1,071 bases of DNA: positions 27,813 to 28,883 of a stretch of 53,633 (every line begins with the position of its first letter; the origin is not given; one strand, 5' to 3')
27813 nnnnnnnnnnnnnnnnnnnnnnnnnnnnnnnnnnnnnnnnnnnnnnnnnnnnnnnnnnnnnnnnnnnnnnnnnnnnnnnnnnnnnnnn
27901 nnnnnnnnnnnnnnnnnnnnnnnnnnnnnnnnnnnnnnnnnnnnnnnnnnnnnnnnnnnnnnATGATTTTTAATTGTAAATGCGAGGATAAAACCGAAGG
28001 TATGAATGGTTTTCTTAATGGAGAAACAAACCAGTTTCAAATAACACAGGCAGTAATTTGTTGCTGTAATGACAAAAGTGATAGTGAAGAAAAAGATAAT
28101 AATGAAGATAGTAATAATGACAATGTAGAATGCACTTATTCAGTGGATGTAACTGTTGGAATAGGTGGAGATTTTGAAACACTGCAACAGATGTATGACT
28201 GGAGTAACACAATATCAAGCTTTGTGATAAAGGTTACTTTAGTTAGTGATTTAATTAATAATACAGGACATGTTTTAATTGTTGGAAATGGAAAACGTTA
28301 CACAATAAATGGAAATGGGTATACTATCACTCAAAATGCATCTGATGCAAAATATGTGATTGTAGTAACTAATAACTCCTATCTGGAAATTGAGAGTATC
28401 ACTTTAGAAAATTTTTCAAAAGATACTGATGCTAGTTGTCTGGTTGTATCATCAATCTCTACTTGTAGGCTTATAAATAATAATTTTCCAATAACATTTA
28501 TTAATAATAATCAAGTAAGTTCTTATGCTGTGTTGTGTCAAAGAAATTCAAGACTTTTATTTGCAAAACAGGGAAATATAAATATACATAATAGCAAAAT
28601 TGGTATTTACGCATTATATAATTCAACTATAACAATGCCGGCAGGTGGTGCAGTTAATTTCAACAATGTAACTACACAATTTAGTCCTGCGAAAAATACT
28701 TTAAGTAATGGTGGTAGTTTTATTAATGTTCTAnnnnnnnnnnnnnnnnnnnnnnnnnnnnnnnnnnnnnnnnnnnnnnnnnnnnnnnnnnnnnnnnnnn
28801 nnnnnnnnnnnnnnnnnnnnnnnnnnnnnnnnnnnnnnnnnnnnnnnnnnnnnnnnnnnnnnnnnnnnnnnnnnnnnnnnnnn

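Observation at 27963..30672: Tandem triplet joining a Cys-rich anchor to a tail-fibre-like beta-helix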

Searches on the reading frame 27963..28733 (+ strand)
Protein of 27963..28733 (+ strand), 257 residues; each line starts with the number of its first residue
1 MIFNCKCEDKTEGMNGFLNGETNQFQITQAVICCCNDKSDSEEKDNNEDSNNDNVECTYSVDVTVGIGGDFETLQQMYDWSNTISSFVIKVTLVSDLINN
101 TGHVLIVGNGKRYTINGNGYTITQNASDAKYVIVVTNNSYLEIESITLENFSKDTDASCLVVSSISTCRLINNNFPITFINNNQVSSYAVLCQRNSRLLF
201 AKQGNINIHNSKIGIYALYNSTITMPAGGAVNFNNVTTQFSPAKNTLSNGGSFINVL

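Call 4: search_protein_families(library=pfam, proteins=[window:27963-28733:+], max_evalue=10)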
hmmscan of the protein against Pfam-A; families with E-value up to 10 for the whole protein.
window:27963-28733:+ (257 aa): 0 families

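Call 5: search_protein_families(library=ncbifam, proteins=[window:27963-28733:+], max_evalue=10)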
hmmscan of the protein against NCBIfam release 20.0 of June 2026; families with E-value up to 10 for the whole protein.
window:27963-28733:+ (257 aa): 0 families

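Call 11: search_solved_structures(query=A1, max_evalue=10)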
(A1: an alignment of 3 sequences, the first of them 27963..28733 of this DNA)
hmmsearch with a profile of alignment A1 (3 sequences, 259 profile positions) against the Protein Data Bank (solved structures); distinct sequences matched with E-value up to 10: 0.

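Call 18: predict_structure(alignment_id=A1)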
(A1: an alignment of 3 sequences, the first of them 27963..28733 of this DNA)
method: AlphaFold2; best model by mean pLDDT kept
length: 257 residues; sequences in the alignment: 3
mean_pLDDT: 57.3   pTM: 0.58
mean pLDDT of the five models: 57.3, 55.7, 41.5, 29.1, 28.3
residues with pLDDT >= 90: 0; 70-90: 83; 50-70: 66; < 50: 108
segments of 3 or more residues with pLDDT < 50: 1-5, 11-30, 37-54, 57-102, 116-119, 244-257
pLDDT, mean of each block of 10 residues (from residue 1): 48 35 41 49 35 45 41 40 38 35 56 50 57 71 68 75 81 74 78 82 75 83 68 80 47 27
secondary structure, 60 per line:
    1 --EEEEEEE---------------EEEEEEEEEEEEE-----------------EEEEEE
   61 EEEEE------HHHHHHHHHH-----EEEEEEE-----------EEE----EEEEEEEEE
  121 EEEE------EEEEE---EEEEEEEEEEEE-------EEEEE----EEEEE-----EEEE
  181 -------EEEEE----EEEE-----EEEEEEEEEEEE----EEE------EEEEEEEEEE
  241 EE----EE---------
elements in order: E3-9 E25-37 E55-65 H72-81 E87-93 E105-107 E112-124 E131-135 E139-150 E158-162 E167-171 E177-180 E188-192 E197-200 E206-217 E222-224 E231-242

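Call 19: search_protein_representatives(alignment_id=A1)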
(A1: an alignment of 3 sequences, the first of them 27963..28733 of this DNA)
Query: 3 sequences, 259 profile positions. Proteins with E-value up to 0.001 (for the whole library): 7; up to 1e-10: 4; up to 1e-30: 1. The best 7 are listed.
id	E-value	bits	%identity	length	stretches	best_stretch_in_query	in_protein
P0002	2.7e-147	505.1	-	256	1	1-258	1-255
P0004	2.4e-18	82.5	-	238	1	34-258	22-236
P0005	1.1e-14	70.4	-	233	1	47-256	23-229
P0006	4.8e-11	58.5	-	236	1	47-258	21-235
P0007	1.4e-10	57.0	-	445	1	60-258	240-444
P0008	1.3e-07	47.3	-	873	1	63-258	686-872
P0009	4.5e-04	35.7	-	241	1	52-257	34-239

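Call 23: fold_search(model_id=the predicted structure, library=pdb)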
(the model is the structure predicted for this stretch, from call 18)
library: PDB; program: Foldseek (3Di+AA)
matches with E <= 10: 177; with E <= 0.001: 0
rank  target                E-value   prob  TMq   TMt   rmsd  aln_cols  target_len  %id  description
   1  4z05_A                1.1e-01  0.20  0.18  0.21  13.0       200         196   15  C. bescii Family 3 pectate lyase mutant E84A (released 2015-12-23)
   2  4xn3_A                4.7e-01  0.08  0.18  0.10  15.4       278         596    8  Tailspike protein mutant E372A of E. coli bacteriophage HK620 in complex with hexasaccharide (released 2016-01-27)
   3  3t9g_B                5.2e-01  0.08  0.15  0.18  14.1       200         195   15  The crystal structure of family 3 pectate lyase from Caldicellulosiruptor bescii (released 2012-05-09)
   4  2qx3_A                5.5e-01  0.21  0.29  0.24  11.8       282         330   10  Structure of pectate lyase II from Xanthomonas campestris pv. campestris str. ATCC 33913 (released 2008-03-04)
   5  8ikw_B                5.5e-01  0.16  0.28  0.22  12.2       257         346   14  A complex structure of PGIP-PG (released 2024-02-07)
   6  4xkv                  5.5e-01  0.10  0.20  0.11  13.3       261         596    8  Tailspike protein mutant D339N of E. coli bacteriophage HK620 (released 2016-01-20)
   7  4z03_A                6.4e-01  0.08  0.16  0.19  13.9       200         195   16  C. bescii Family 3 pectate lyase double mutant K108A in complex with trigalacturonic acid (released 2015-12-23)
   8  2qy1_A                6.7e-01  0.18  0.28  0.24  11.9       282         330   10  pectate lyase A31G/R236F from Xanthomonas campestris (released 2008-02-26)
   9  4yzq_B                6.7e-01  0.06  0.15  0.17  12.6       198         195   13  C. bescii Family 3 pectate lyase double mutant K108A/Q111N in complex with trigalacturonic acid (released 2015-12-23)
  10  4yzx_A                7.0e-01  0.09  0.20  0.24  12.7       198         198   12  C. bescii Family 3 pectate lyase double mutant K108A/D107N in complex with trigalacturonic acid (released 2015-12-23)
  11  4yza_A                8.2e-01  0.06  0.15  0.18  14.4       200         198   16  C. bescii Family 3 pectate lyase double mutant K108A/Q111A in complex with trigalacturonic acid (released 2015-12-23)
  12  9jx6_A                9.0e-01  0.41  0.17  0.29   8.8        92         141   14  Crystal Structure of wild type Ab-ohrB (released 2024-11-06)
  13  3uyu_B                9.0e-01  0.06  0.16  0.17  11.3       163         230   10  Structural basis for the antifreeze activity of an ice-binding protein (LeIBP) from Arctic yeast (released 2012-02-15)
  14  9jxc_A                1.0e+00  0.41  0.17  0.28   7.8        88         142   15  Crystal Structure of AbOhr-R15C (released 2024-11-06)
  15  2zu0_A                1.0e+00  0.06  0.21  0.15  13.6       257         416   10  Crystal structure of SufC-SufD complex involved in the iron-sulfur cluster biosynthesis (released 2009-03-10)
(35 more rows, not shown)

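Call 25: find_encoding_contigs(protein=P0004, flank=8000, max_places=4)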
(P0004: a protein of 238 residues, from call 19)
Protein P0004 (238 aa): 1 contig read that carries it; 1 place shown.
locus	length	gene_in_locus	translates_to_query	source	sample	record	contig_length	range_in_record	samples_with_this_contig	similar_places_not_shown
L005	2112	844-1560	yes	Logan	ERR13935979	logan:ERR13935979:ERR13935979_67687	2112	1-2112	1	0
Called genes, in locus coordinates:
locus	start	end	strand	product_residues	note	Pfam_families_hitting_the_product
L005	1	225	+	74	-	?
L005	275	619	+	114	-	-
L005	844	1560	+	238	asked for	-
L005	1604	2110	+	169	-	?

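Call 26: find_encoding_contigs(protein=P0007, flank=8000, max_places=4)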
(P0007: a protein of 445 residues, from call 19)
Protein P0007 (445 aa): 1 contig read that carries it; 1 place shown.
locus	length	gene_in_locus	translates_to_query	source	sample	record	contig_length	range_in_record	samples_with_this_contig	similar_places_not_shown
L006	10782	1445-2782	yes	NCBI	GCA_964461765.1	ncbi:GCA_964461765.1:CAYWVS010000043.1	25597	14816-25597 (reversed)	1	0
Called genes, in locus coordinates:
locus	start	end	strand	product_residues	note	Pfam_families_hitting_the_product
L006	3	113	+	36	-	?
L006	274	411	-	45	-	-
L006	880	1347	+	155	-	-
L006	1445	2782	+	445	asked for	-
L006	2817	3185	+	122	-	-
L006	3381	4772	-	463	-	PF01637:ATPase_2, PF13191:AAA_16 (faint), PF13173:AAA_14, PF13401:AAA_22 (weak), PF03008:DUF234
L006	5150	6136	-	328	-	-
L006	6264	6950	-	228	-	PF00899:ThiF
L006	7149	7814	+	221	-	PF07947:YhhN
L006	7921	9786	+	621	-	PF02730:AFOR_N, PF01314:AFOR_C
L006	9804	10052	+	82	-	PF02597:ThiS (weak)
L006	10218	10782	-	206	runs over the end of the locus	PF02353:CMAS (weak), PF03848:TehB, PF05724:TPMT (faint), PF13489:Methyltransf_23, PF13847:Methyltransf_31, PF08241:Methyltransf_11, PF08242:Methyltransf_12, PF13649:Methyltransf_25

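Call 27: find_encoding_contigs(protein=P0008, flank=10000, max_places=4)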
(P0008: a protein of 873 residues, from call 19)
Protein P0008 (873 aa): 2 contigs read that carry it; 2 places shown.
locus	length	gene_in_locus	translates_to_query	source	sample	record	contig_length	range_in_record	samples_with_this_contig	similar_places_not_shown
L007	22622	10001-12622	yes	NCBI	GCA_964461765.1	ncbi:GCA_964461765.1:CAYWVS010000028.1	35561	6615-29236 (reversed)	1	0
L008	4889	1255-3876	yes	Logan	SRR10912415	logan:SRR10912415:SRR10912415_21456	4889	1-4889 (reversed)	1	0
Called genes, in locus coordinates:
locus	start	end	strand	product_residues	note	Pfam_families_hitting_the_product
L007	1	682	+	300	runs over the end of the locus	-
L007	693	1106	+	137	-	-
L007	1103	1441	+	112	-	PF10665:Minor_capsid_1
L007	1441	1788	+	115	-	PF11114:Minor_capsid_2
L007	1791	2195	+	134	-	-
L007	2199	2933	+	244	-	PF18316:S-l_SbsC_C (weak)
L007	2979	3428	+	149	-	-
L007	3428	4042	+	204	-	PF06854:Phage_Gp15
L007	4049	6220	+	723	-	PF10145:PhageMin_Tail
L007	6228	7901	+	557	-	-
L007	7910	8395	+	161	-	-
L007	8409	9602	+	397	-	-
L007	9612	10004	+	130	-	-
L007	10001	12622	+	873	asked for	-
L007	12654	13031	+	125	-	-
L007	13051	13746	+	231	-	-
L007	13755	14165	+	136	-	PF05105:Phage_holin_4_1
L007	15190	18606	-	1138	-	PF00497:SBP_bac_3, PF00990:GGDEF, PF00563:EAL, PF02830:V4R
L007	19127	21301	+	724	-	PF12051:DUF3533 (faint), PF12698:ABC2_membrane_3, PF01061:ABC2_membrane (weak)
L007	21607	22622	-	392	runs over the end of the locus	PF00108:Thiolase_N, PF00109:ketoacyl-synt (faint), PF02803:Thiolase_C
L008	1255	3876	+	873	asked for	-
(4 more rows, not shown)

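Call 28: find_encoding_contigs(protein=P0005, flank=8000, max_places=4)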
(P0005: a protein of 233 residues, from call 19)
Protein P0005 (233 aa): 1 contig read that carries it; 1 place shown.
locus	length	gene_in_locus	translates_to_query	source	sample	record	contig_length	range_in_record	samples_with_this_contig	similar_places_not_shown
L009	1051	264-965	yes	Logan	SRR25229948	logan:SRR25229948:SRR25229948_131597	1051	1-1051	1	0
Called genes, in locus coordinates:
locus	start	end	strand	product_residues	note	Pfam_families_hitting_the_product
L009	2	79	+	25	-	?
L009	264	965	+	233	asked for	-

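Call 29: find_encoding_contigs(protein=P0006, flank=8000, max_places=4)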
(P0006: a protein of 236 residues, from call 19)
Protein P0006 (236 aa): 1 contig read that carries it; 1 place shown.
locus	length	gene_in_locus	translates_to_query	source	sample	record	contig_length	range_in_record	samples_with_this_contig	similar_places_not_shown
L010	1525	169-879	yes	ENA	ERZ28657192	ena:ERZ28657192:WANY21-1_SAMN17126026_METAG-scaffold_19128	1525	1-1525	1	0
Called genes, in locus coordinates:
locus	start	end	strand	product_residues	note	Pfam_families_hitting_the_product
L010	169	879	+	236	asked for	-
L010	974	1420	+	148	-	-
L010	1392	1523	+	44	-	?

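Call 30: find_encoding_contigs(protein=P0009, flank=8000, max_places=4)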
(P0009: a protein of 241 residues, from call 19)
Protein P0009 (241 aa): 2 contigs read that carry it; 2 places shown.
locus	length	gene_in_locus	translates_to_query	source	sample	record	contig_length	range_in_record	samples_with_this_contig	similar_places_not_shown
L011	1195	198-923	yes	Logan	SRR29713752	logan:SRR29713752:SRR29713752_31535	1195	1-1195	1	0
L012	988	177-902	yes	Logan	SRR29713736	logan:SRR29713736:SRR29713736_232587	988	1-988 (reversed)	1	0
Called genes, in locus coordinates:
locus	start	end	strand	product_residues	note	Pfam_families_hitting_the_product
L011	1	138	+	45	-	?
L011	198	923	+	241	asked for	-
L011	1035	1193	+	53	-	?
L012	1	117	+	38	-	?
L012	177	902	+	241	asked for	-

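Call 38: find_homologous_proteins(query=A3, max_evalue=0.01)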
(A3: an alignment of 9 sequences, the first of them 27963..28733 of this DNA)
Query A3 (9 sequences) (257 aa, profile of the alignment): 6 proteins with E <= 0.01 among 2950 candidates.
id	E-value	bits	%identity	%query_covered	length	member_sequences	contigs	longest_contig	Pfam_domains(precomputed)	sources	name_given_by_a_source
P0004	2.5e-94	333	31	87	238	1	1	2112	-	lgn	-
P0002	4.9e-84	299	60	99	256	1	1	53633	-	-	-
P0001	3.7e-83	297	63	99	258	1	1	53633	-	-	-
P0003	5.9e-82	293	100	100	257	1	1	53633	-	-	-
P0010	2.6e-81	291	27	87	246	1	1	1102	-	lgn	-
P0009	1.5e-80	288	20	88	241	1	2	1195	-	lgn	-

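Call 39: find_related_loci(query=A3, collection=viral_contigs, flank=8000)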
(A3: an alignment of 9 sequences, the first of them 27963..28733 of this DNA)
Query A3 (257 aa) in viral_contigs; peptide patterns used: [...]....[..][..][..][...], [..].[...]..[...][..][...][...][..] (x = any residue, [..] = any of these).
211 stretches matched a pattern, but none encodes a relative of the query by tblastn (E <= 1e-3).

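Call 43: find_related_loci(query=A4, collection=genome_contigs, flank=10000)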
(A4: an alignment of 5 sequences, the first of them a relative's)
Query A4 (238 aa) in genome_contigs; peptide patterns used: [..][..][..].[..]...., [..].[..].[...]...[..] (x = any residue, [..] = any of these).
64 stretches matched a pattern; 2 encode a relative of the query (tblastn E <= 1e-3); 2 distinct loci.
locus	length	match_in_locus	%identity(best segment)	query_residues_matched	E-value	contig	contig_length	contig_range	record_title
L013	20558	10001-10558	32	45-234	9e-23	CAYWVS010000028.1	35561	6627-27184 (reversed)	MAG TPA_asm: uncultured Anaerovorax sp. isolate SRP242652_co1_53 genome assembly, contig: NODE_1060_length_35561_cov_10.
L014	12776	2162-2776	32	43-236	1e-18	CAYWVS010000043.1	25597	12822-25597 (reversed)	MAG TPA_asm: uncultured Anaerovorax sp. isolate SRP242652_co1_53 genome assembly, contig: NODE_1659_length_25597_cov_12.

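Call 44: find_related_loci(query=A4, collection=metagenome_contigs, flank=10000)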
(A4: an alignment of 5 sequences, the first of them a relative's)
Query A4 (238 aa) in metagenome_contigs; peptide patterns used: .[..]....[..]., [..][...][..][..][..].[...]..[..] (x = any residue, [..] = any of these).
329 stretches matched a pattern, but none encodes a relative of the query by tblastn (E <= 1e-3).

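Call 47: search_protein_families(library=phrogs, proteins=[window:27963-28733:+, P0004, P0007, P0008], max_evalue=0.01)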
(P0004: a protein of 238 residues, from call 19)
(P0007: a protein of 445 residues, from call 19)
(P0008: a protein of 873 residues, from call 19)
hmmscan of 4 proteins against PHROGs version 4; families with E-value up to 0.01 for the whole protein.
window:27963-28733:+ (257 aa): 0 families

P0004 (238 aa): 0 families

P0007 (445 aa): 3 families
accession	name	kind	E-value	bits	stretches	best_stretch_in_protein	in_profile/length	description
phrog_19695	-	unknown function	4.1e-06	28.1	1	8-104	5-103/164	-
phrog_3449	-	tail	0.0025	17.1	1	165-216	17-72/549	tail collar protein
phrog_25979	-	unknown function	0.005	16.6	0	8-113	3-116/521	-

P0008 (873 aa): 3 families
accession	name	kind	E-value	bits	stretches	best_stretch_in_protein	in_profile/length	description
phrog_19695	-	unknown function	1.4e-07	32.9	1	8-107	5-106/164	-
phrog_366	-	tail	0.0017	18.9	1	187-274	353-388/474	tail fiber protein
phrog_22633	-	unknown function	0.0083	17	0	198-225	109-136/163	-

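Call 48: search_protein_families(library=pfam, alignment_id=A3, max_evalue=10)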
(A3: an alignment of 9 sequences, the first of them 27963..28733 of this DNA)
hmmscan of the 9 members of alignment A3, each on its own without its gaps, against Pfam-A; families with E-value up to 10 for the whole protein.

A. member 1, window:27963-28733:+ (257 aa): 0 families

B. families by the number of members that match (of 9 scanned): 3 families
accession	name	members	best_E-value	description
PF13229.12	Beta_helix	1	0.00045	Right handed beta helix region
PF15551.11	DUF4656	1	0.054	Domain of unknown function (DUF4656)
PF04647.20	AgrB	1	0.11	Accessory gene regulator B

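Call 77: search_protein_families(library=pfam, proteins=[L005:1-222:+, L005:254-616:+, L005:1604-2110:+, L010:974-1417:+, L011:1-135:+, L007:12654-13028:+, L007:13051-13743:+, L007:8409-9599:+, L007:6228-7898:+, L007:7910-8392:+], max_evalue=0.01)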
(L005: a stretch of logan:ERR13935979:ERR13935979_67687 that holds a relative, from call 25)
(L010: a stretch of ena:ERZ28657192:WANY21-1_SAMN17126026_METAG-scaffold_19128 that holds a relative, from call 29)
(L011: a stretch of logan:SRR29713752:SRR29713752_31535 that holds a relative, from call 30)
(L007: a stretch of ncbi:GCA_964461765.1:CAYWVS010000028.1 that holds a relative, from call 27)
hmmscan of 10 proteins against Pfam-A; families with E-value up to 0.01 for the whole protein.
L005:1-222:+ (74 aa): 2 families
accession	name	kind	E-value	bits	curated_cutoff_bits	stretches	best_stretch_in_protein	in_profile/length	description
PF06739.17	SBBP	-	0.00029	21.2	20.5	0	5-17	16-28/38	Beta-propeller repeat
PF00400.38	WD40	-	0.00043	21.2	27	1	35-65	5-36/39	WD domain, G-beta repeat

L005:254-616:+ (121 aa): 1 family
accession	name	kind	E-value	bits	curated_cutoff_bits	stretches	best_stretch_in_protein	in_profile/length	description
PF09693.15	Phage_XkdX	-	0.00042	20.7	23.5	1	96-119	17-40/40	Phage uncharacterised protein (Phage_XkdX)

L005:1604-2110:+ (169 aa): 1 family
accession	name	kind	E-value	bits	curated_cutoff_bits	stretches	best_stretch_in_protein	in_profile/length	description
PF01510.30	Amidase_2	-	2.2e-20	73.7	26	1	27-146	7-130/131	N-acetylmuramoyl-L-alanine amidase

L010:974-1417:+ (148 aa): 3 families
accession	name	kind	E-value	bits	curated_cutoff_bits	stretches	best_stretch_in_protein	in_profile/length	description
PF01527.26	HTH_Tnp_1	-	4.2e-05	24.1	24.1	1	25-76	23-74/75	Transposase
PF13384.12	HTH_23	-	0.0011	19.1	24.6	1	23-49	16-41/50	Homeodomain-like domain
PF00196.25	GerE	-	0.0096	16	23.5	0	10-41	3-33/57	Bacterial regulatory proteins, luxR family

L011:1-135:+ (45 aa): 1 family
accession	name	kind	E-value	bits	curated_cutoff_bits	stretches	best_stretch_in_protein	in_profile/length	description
PF04531.18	Phage_holin_1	-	4.9e-13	49.9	22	1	4-45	41-82/82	Bacteriophage holin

L007:12654-13028:+ (125 aa): 0 families

L007:13051-13743:+ (231 aa): 0 families

L007:8409-9599:+ (397 aa): 0 families

L007:6228-7898:+ (557 aa): 0 families

L007:7910-8392:+ (161 aa): 1 family
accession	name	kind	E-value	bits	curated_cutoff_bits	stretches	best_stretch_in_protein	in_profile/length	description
PF12571.13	Phage_tail_fib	-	0.003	18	23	1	55-119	25-94/150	Phage tail-collar fibre protein, N-terminal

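Call 78: search_protein_families(library=phrogs, proteins=[L005:1-222:+, L005:254-616:+, L005:1604-2110:+, L010:974-1417:+, L011:1-135:+, L007:12654-13028:+, L007:13051-13743:+, L007:8409-9599:+, L007:6228-7898:+, L007:7910-8392:+], max_evalue=0.001)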
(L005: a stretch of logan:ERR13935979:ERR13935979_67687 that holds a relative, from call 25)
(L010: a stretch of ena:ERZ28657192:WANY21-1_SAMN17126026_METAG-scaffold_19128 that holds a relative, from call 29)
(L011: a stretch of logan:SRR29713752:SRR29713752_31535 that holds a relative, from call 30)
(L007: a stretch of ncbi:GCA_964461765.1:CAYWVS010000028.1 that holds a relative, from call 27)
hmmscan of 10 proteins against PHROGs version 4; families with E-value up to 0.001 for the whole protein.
L005:1-222:+ (74 aa): 2 families
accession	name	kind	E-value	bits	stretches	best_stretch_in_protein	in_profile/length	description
phrog_8401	-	other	3.4e-21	74.4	1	4-68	3693-3757/4158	beta-propeller repeat protein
phrog_35286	-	unknown function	2.1e-09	37.4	1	2-71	630-698/750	-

L005:254-616:+ (121 aa): 3 families
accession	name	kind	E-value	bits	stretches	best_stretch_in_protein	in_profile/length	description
phrog_3834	-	unknown function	4.4e-09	37.4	1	18-95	15-85/105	-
phrog_20961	-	unknown function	6.9e-07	30.4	1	25-96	2-73/104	-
phrog_134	-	unknown function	3.7e-06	27.6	1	95-120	30-55/73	-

L005:1604-2110:+ (169 aa): 19 families
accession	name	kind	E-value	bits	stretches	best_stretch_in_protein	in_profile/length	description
phrog_670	-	lysis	3.7e-42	146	1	1-167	90-254/596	endolysin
phrog_3088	-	lysis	1.4e-36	127.5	1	1-168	1-161/248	amidase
phrog_18955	-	unknown function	1.2e-34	120.8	1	24-161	295-431/483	-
phrog_9611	-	lysis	4.8e-32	112.5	1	20-164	18-166/246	endolysin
phrog_1794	-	lysis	9.3e-28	98.6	1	18-167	49-199/336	amidase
phrog_1493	-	lysis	1e-27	98.4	1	2-152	10-158/394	endolysin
phrog_833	-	lysis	1.8e-27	97.8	1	27-166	32-176/294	endolysin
phrog_2338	-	lysis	6.7e-26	92.5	1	3-147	7-147/346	endolysin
phrog_15001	-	lysis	8.1e-22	78.8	1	25-167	43-198/367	endolysin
phrog_5182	-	lysis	5.7e-21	76.4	1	17-152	27-174/321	endolysin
phrog_19265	-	unknown function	7.9e-18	66.1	1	18-150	17-146/293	-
phrog_3393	-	lysis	4.1e-12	47.5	1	18-149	17-143/342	endolysin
phrog_7698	-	lysis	2.6e-11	44.9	1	16-147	15-140/316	endolysin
phrog_4018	-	lysis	2.2e-09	38.5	1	27-146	33-139/285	amidase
phrog_14048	-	lysis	2e-08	35.3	1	17-152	22-159/305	endolysin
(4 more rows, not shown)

L010:974-1417:+ (148 aa): 6 families
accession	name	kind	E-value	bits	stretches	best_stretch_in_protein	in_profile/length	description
phrog_309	-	head and packaging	3.5e-56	192.5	1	1-138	133-273/319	terminase small subunit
phrog_28310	-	unknown function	3.4e-25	89.2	1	5-75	3-73/76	-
phrog_23444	-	head and packaging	9.4e-15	55.8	1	30-114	2-95/126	terminase small subunit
phrog_26539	-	unknown function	7.9e-05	23.2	1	21-102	26-107/241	-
phrog_4102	-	head and packaging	0.00016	22.9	1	18-145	23-138/166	terminase small subunit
phrog_2538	-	head and packaging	0.00045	21.3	0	25-71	18-64/129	terminase small subunit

L011:1-135:+ (45 aa): 3 families
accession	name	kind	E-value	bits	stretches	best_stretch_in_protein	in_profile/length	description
phrog_297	-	lysis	3.4e-11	44.3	1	3-45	46-88/176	holin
phrog_10091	-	lysis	9.7e-09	36.3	1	3-42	42-81/143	holin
phrog_962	-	lysis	2e-07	32.2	1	8-44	46-82/152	holin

L007:12654-13028:+ (125 aa): 0 families

L007:13051-13743:+ (231 aa): 2 families
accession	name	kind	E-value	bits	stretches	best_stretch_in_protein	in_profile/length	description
phrog_9066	-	lysis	6.6e-12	46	1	2-194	15-180/413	endolysin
phrog_11037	-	unknown function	7e-09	36.4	1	5-185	171-329/365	-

L007:8409-9599:+ (397 aa): 2 families
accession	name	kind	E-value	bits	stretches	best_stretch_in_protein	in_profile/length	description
phrog_6278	-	unknown function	5.7e-06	26.7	1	54-106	22-76/306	-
phrog_17334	-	unknown function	0.00046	20.3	1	17-59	19-60/279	-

L007:6228-7898:+ (557 aa): 0 families

L007:7910-8392:+ (161 aa): 3 families
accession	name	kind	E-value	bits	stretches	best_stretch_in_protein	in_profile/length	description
phrog_5417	-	unknown function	1e-07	32.9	1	5-151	8-150/156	-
phrog_1780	-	tail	8.4e-05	22.4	1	55-119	26-95/855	tail collar fiber protein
phrog_381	-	tail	0.00042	20.7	1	55-119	26-95/566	tail fiber protein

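Call 81: find_homologous_proteins(query=P0004, region=1-50, max_evalue=10)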
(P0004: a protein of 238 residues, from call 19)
Query P0004, residues 1-50 (50 aa): 1 proteins with E <= 10 among 1 candidates.
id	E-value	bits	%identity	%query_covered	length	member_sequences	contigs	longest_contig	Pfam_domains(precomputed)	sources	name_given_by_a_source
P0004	1.2e-25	105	100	100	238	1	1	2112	-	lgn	-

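Call 92: search_dna_similar(query=P0004, collection=phages, mode=protein, max_evalue=0.1, max_rows=15)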
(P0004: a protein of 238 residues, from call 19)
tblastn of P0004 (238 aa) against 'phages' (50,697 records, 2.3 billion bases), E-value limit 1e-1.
No match.
